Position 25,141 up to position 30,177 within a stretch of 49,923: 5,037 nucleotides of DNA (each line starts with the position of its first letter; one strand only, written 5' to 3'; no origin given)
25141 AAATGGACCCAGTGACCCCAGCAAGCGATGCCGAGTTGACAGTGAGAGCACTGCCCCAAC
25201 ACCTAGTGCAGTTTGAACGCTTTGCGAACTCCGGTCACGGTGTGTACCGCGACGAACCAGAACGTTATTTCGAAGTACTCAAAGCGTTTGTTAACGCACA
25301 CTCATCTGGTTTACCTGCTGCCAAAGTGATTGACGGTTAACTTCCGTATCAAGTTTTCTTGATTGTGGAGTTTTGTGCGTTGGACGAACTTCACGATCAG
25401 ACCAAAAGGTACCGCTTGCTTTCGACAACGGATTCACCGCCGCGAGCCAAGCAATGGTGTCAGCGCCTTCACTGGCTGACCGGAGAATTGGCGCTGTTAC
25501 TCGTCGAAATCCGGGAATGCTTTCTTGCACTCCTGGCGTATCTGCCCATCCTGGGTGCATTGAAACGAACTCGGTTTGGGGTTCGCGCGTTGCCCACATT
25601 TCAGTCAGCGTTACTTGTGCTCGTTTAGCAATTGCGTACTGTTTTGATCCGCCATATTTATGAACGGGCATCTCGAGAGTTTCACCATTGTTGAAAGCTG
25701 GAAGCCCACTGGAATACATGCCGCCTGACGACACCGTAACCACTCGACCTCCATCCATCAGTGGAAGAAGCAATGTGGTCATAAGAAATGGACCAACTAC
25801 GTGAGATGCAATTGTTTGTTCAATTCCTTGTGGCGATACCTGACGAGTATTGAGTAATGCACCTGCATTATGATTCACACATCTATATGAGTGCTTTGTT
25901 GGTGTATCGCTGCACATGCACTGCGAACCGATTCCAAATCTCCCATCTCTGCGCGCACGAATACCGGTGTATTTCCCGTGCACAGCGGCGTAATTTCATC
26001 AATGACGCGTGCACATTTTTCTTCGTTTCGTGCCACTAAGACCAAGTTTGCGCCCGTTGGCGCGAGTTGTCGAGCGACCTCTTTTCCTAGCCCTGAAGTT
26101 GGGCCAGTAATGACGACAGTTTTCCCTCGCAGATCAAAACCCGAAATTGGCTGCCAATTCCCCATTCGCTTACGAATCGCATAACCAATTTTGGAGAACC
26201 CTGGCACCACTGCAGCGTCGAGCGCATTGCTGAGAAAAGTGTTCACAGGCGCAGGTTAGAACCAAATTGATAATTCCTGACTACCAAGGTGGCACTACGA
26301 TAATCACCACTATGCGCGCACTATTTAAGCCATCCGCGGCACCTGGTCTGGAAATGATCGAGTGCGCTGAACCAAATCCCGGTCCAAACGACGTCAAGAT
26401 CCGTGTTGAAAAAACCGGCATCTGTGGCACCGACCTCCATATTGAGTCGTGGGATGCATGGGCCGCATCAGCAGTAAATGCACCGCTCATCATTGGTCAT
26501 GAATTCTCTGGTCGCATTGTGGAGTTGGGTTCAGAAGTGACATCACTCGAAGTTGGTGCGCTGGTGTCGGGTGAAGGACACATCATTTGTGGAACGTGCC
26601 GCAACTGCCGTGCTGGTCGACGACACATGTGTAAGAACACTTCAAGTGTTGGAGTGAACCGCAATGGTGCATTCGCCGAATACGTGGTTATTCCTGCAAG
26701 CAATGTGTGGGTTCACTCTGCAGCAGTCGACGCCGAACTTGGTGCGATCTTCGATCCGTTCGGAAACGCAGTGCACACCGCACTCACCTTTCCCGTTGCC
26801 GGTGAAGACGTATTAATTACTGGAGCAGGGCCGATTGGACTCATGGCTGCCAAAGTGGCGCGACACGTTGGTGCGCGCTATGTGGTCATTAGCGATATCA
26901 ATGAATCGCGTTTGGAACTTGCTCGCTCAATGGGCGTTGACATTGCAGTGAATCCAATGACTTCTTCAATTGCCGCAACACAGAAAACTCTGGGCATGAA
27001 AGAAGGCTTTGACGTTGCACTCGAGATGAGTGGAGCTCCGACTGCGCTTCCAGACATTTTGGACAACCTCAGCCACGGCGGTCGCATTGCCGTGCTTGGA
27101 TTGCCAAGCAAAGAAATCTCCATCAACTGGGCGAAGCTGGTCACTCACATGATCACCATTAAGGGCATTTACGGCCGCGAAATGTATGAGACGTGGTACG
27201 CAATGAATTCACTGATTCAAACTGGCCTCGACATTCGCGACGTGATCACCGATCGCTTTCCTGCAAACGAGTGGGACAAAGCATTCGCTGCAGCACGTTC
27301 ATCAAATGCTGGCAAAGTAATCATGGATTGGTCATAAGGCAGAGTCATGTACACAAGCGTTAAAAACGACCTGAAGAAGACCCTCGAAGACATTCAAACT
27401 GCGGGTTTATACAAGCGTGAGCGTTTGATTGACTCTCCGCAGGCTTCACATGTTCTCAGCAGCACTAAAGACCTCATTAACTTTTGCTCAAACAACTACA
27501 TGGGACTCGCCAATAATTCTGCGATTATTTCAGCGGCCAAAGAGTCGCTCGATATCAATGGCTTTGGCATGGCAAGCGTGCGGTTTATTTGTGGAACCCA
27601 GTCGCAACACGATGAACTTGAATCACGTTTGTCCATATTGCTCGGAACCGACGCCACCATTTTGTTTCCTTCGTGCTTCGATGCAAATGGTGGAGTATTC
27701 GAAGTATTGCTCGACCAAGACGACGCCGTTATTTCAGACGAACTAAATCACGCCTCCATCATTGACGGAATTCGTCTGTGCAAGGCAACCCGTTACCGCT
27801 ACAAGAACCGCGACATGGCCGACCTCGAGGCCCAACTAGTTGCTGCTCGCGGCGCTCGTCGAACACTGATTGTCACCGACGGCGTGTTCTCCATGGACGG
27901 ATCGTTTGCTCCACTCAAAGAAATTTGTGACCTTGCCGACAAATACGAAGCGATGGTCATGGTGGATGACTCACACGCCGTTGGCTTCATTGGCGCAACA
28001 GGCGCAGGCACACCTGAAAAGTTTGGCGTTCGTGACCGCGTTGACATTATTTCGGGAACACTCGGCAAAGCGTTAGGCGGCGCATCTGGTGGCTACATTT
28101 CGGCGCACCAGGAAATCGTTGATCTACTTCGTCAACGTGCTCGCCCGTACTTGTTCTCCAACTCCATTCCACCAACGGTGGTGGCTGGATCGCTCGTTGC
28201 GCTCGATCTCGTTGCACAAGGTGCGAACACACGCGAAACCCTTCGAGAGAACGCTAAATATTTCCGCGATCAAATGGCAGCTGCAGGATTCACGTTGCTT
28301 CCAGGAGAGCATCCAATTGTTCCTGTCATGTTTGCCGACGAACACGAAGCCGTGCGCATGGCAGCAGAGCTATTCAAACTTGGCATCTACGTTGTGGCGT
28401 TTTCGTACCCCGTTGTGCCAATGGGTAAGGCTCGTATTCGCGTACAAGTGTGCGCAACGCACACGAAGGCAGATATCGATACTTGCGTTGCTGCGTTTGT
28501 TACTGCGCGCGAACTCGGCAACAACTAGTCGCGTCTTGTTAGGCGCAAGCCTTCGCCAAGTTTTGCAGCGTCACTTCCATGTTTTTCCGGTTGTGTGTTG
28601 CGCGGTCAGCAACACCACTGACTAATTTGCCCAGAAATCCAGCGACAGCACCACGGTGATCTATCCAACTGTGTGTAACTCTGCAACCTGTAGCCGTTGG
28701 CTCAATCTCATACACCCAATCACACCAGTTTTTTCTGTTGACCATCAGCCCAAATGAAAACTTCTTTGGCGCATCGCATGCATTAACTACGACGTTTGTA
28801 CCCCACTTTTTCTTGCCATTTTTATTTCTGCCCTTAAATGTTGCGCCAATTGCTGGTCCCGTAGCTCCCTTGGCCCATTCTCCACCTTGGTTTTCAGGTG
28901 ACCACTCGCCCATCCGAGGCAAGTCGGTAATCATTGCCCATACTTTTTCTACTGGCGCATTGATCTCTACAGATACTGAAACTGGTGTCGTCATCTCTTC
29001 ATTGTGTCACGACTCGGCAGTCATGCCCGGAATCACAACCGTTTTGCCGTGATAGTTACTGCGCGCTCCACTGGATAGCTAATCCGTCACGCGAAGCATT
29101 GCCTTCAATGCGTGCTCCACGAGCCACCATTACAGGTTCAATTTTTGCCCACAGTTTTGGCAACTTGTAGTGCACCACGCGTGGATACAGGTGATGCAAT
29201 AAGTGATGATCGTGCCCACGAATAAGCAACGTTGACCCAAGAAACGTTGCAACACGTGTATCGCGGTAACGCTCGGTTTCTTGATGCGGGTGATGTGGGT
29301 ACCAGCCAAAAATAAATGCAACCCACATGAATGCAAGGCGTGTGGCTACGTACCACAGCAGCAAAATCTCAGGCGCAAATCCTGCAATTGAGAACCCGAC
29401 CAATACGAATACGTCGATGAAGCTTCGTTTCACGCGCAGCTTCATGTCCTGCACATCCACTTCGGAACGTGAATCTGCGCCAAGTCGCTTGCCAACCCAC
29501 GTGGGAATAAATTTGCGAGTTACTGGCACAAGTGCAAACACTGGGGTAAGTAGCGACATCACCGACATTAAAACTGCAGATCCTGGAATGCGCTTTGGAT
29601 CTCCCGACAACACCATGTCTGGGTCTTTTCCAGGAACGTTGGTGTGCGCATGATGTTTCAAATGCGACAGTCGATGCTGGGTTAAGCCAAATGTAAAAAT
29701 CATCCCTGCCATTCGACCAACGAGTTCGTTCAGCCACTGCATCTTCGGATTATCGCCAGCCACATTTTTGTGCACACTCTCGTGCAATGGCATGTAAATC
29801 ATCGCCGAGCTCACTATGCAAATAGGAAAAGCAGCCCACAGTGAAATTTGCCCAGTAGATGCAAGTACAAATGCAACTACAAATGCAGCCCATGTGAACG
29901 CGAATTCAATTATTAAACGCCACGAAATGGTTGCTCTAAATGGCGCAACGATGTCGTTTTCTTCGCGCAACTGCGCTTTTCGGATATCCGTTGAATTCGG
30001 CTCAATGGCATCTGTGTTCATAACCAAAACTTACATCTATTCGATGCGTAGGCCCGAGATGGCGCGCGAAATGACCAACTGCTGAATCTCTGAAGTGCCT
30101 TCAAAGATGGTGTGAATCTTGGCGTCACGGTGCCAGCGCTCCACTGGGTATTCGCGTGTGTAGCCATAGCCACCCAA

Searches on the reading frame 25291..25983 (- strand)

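Call 14: search_protein_families(library=pfam, proteins=[window:25291-25983:-], max_evalue=0.001)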
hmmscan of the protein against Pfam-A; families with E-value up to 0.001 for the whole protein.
window:25291-25983:- (230 aa): 2 families
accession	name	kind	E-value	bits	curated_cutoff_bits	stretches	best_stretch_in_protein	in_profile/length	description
PF00106.31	adh_short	-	9.3e-06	25.7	26.6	1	38-87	83-137/195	short chain dehydrogenase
PF01370.27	Epimerase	-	0.00087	19.2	20.9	0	36-151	68-176/240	NAD dependent epimerase/dehydratase family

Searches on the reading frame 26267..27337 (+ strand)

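Call 14: search_protein_families(library=pfam, proteins=[window:26267-27337:+], max_evalue=0.001)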
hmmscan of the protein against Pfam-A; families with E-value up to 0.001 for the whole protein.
window:26267-27337:+ (356 aa): 5 families
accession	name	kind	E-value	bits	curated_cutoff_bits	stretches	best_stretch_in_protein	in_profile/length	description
PF00107.32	ADH_zinc_N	-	2.5e-28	99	31.8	1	189-318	1-128/129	Zinc-binding dehydrogenase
PF08240.17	ADH_N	-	6e-28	97.6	23.5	1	39-148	1-100/104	Alcohol dehydrogenase GroES-like domain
PF16912.11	Glu_dehyd_C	-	2.5e-09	37.4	34.9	1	170-342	22-200/211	Glucose dehydrogenase C-terminus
PF01262.27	AlaDh_PNT_C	-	3.4e-05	23.8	23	1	174-228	22-78/214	Alanine dehydrogenase/PNT, C-terminal domain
PF13602.12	ADH_zinc_N_2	-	0.00038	21.8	27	0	244-352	20-133/134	Zinc-binding dehydrogenase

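Call 59: search_protein_families(library=ncbifam, proteins=[window:26267-27337:+], max_evalue=1e-10)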
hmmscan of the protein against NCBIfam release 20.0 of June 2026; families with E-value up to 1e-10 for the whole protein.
window:26267-27337:+ (356 aa): 19 families
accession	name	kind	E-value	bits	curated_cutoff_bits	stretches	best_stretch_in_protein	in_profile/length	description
NF003808.0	PRK05396.1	equivalog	1.1e-160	534.1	380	1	16-356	1-341/341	L-threonine 3-dehydrogenase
TIGR00692.1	tdh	equivalog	3.1e-132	440.8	458.35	1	18-354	1-339/340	L-threonine 3-dehydrogenase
NF041097.1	keto_inos_dh_IolM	equivalog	8.1e-67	225.5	450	1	25-352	37-386/389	scyllo-inosose 3-dehydrogenase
NF007489.0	PRK10083.1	equivalog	3.8e-48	164.2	376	1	28-341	12-321/339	Zn-dependent oxidoreductase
NF007375.0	PRK09880.1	equivalog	4.9e-43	147.2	469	1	41-353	28-341/344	L-idonate 5-dehydrogenase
NF007642.0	PRK10309.1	equivalog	1.6e-37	129.5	550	1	40-267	25-249/347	galactitol-1-phosphate 5-dehydrogenase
NF010344.0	PRK13771.1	subfamily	1e-35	123.3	349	1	16-354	1-332/334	putative alcohol dehydrogenase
TIGR03366.1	HpnZ_proposed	hypoth_equivalog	1.9e-34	119.3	328.1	1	40-303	5-280/315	putative phosphonate catabolism associated alcohol dehydrogenase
NF006940.0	PRK09422.1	equivalog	2.7e-33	115.3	344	1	41-300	25-282/338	alcohol dehydrogenase AdhP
TIGR03201.1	dearomat_had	equivalog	9.7e-31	107.1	338.65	1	35-346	18-339/349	6-hydroxycyclohex-1-ene-1-carbonyl-CoA dehydrogenase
NF047908.1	AldhRedAhr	equivalog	9.4e-30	103.6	470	1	15-346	3-325/335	NADPH-dependent aldehyde reductase Ahr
TIGR03451.1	mycoS_dep_FDH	equivalog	9.7e-30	103.6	512.9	1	27-344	13-347/358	S-(hydroxymethyl)mycothiol dehydrogenase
NF041172.1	AcrlCoa_red_Thmprot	equivalog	2.3e-29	102.4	500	1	16-353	1-332/334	acryloyl-CoA reductase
TIGR03989.1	Rxyl_3153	subfamily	2.2e-26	93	440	2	33-126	19-109/370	NDMA-dependent alcohol dehydrogenase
TIGR02819.1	fdhA_non_GSH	equivalog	4.3e-26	91.4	636.95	1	43-252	39-262/397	formaldehyde dehydrogenase, glutathione-independent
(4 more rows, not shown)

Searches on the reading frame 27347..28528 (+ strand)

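Call 14: search_protein_families(library=pfam, proteins=[window:27347-28528:+], max_evalue=0.001)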
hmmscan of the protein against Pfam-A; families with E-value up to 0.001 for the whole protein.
window:27347-28528:+ (393 aa): 2 families
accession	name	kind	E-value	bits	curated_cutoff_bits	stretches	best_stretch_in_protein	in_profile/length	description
PF00155.27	Aminotran_1_2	-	9.4e-63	213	19.7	1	41-383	1-360/361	Aminotransferase class I and II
PF00464.25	SHMT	-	2.3e-05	23.7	27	1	146-275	143-267/399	Serine hydroxymethyltransferase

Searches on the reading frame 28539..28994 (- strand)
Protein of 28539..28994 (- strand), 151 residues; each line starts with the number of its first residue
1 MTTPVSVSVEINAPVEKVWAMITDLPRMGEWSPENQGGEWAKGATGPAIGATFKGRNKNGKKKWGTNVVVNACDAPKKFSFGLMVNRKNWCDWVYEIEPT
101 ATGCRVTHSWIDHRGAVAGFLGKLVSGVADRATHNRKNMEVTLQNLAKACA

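Call 14: search_protein_families(library=pfam, proteins=[window:28539-28994:-], max_evalue=0.001)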
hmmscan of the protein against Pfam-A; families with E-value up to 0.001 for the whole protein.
window:28539-28994:- (151 aa): 3 families
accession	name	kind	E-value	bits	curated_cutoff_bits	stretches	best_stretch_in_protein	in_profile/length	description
PF10604.15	Polyketide_cyc2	-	1e-17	65.2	27.4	1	5-149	4-140/142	Polyketide cyclase / dehydrase and lipid transport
PF08327.17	AHSA1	-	8.7e-07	29.6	22.1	1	12-122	1-97/125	Activator of Hsp90 ATPase homolog 1-like protein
PF03364.25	Polyketide_cyc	-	1.1e-06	29.4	23.4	1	11-110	1-97/126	Polyketide cyclase / dehydrase and lipid transport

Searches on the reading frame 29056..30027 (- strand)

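Call 15: search_protein_families(library=pfam, proteins=[window:29056-30027:-], max_evalue=0.001)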
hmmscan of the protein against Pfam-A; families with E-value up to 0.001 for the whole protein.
window:29056-30027:- (323 aa): 1 family
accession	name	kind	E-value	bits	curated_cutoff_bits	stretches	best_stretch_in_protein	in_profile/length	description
PF00487.30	FA_desaturase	-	1.6e-32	113.7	29.7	1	63-306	2-248/253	Fatty acid desaturase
